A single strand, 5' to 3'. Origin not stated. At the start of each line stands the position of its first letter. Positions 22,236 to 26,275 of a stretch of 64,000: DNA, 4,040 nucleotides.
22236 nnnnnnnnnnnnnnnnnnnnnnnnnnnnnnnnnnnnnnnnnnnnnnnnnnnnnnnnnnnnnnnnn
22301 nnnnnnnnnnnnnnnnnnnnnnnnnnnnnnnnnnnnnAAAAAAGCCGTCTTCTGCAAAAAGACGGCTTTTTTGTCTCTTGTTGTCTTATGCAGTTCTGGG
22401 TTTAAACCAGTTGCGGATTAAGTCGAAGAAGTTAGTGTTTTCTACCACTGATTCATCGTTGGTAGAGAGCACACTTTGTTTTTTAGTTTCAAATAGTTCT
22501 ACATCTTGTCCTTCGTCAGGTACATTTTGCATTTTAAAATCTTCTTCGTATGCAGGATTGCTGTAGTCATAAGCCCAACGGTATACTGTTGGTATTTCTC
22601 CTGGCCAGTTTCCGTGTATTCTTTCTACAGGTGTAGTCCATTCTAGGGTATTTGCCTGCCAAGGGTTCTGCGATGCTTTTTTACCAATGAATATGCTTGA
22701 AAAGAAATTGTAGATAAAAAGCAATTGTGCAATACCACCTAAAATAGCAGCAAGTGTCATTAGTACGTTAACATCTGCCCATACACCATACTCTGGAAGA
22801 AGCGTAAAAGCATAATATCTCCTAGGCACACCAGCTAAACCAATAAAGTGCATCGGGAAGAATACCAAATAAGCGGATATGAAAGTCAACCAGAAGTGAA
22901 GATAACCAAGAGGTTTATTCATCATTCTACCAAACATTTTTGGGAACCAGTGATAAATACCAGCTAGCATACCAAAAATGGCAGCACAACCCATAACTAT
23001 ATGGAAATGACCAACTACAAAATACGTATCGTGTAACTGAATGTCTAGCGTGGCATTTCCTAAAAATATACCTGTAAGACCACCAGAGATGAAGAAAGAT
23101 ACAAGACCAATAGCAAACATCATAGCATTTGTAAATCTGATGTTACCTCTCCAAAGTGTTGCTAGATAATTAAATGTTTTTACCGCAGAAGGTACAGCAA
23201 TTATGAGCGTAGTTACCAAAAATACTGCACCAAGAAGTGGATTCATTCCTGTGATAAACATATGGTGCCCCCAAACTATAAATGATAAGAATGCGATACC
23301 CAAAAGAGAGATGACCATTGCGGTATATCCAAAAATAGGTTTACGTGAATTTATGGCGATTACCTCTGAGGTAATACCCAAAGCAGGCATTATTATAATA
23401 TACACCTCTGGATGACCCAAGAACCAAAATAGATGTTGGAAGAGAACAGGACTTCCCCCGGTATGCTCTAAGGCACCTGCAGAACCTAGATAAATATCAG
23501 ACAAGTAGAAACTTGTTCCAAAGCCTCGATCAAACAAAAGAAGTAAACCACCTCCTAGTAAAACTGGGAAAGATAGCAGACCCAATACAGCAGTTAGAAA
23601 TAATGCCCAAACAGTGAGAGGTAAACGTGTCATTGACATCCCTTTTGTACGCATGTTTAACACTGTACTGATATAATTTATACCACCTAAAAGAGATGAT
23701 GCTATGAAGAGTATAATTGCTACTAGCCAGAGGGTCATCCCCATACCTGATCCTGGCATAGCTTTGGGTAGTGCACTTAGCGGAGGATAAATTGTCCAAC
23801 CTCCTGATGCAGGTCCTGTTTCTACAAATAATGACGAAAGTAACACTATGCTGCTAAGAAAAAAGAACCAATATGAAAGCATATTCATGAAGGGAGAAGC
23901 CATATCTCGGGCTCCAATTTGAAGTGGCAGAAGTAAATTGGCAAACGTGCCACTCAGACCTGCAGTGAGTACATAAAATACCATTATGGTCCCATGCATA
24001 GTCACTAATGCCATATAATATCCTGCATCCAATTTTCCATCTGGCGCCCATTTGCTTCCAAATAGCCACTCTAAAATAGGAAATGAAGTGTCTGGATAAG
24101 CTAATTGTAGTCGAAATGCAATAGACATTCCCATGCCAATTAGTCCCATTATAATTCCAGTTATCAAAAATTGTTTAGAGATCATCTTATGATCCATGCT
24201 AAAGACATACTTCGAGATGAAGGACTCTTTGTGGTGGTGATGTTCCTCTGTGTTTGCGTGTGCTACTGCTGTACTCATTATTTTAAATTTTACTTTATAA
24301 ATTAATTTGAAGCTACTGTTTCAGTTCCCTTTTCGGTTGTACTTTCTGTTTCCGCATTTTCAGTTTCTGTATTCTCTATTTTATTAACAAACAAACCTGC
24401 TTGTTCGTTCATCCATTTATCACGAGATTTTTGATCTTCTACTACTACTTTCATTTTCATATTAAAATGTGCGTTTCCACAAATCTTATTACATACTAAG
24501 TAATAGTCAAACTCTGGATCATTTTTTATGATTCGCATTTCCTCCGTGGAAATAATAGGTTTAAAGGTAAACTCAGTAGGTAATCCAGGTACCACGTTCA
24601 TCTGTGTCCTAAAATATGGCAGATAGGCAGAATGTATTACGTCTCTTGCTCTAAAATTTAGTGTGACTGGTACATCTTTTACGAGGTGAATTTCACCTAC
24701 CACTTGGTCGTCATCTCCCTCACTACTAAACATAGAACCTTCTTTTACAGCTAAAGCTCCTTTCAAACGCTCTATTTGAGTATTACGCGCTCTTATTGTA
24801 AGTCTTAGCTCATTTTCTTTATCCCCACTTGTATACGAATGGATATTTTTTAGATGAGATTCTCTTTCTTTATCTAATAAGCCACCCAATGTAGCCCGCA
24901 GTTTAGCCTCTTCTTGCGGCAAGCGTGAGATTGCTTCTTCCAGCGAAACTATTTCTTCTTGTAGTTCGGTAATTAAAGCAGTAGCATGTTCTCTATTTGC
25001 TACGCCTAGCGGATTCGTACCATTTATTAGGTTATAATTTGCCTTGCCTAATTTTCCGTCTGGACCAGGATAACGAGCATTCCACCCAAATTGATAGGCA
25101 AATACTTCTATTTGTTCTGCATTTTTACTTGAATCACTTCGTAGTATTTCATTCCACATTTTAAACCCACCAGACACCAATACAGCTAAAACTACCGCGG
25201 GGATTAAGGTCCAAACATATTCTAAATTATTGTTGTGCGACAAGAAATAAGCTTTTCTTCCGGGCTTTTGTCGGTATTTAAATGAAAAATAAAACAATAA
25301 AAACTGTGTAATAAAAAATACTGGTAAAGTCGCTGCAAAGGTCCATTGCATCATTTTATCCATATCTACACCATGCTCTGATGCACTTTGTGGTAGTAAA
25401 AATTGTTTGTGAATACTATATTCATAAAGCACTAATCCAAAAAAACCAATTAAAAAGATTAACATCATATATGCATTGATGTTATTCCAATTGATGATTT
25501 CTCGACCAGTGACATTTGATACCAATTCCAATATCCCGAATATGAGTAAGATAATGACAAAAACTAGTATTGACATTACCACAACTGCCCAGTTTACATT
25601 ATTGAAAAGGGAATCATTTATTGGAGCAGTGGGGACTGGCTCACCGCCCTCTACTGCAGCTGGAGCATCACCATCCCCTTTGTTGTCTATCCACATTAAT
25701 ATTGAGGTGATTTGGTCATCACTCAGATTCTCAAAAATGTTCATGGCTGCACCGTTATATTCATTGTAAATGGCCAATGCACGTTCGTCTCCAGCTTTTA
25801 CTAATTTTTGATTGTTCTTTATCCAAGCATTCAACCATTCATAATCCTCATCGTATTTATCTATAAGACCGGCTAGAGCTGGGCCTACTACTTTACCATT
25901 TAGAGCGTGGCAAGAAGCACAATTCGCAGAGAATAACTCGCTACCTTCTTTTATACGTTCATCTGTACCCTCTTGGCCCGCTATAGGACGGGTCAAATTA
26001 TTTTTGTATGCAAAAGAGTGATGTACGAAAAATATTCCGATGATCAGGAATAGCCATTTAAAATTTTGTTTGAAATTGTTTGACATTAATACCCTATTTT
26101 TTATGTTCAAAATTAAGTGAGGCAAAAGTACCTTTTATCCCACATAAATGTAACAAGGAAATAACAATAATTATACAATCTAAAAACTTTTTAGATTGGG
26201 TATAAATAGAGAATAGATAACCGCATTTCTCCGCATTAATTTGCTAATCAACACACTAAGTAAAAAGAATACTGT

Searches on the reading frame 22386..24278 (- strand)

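Call 30: search_protein_families(library=pfam, proteins=[window:22386-24278:-], max_evalue=0.00001)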
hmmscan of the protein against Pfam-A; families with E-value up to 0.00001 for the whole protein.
window:22386-24278:- (630 aa): 1 family
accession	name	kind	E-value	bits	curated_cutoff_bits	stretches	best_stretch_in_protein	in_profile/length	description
PF00115.25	COX1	-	3.9e-139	464.7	34.8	1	33-512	2-435/436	Cytochrome C and Quinol oxidase polypeptide I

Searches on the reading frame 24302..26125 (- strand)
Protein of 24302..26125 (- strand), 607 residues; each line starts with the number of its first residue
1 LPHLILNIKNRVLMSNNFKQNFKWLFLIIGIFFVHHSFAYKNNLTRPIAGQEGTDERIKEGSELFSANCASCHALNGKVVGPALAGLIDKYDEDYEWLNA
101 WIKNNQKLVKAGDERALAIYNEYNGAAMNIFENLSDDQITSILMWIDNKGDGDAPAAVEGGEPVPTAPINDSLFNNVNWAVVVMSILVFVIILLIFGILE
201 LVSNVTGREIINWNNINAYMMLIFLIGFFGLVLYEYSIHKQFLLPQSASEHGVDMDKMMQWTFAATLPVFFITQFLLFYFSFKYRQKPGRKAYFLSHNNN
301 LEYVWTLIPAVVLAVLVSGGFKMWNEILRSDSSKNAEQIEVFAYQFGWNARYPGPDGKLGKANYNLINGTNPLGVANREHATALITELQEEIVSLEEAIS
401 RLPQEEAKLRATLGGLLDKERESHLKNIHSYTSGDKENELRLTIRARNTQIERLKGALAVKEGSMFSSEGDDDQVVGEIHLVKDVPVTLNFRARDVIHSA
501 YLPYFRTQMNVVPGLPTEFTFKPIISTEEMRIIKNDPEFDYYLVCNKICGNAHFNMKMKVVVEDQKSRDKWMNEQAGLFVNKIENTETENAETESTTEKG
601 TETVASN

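Call 30: search_protein_families(library=pfam, proteins=[window:24302-26125:-], max_evalue=0.00001)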
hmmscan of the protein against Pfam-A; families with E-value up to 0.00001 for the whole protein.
window:24302-26125:- (607 aa): 3 families
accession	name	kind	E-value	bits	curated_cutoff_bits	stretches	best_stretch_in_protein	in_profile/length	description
PF00034.26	Cytochrom_C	-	4.5e-11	44.3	21.3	1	58-148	1-88/90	Cytochrome c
PF02790.20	COX2_TM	-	1.2e-07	32.2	22.8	1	239-316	3-81/88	Cytochrome C oxidase subunit II, transmembrane domain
PF13442.11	Cytochrome_CBB3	-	4.3e-06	27.4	27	1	57-146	2-68/68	Cytochrome C oxidase, cbb3-type, subunit III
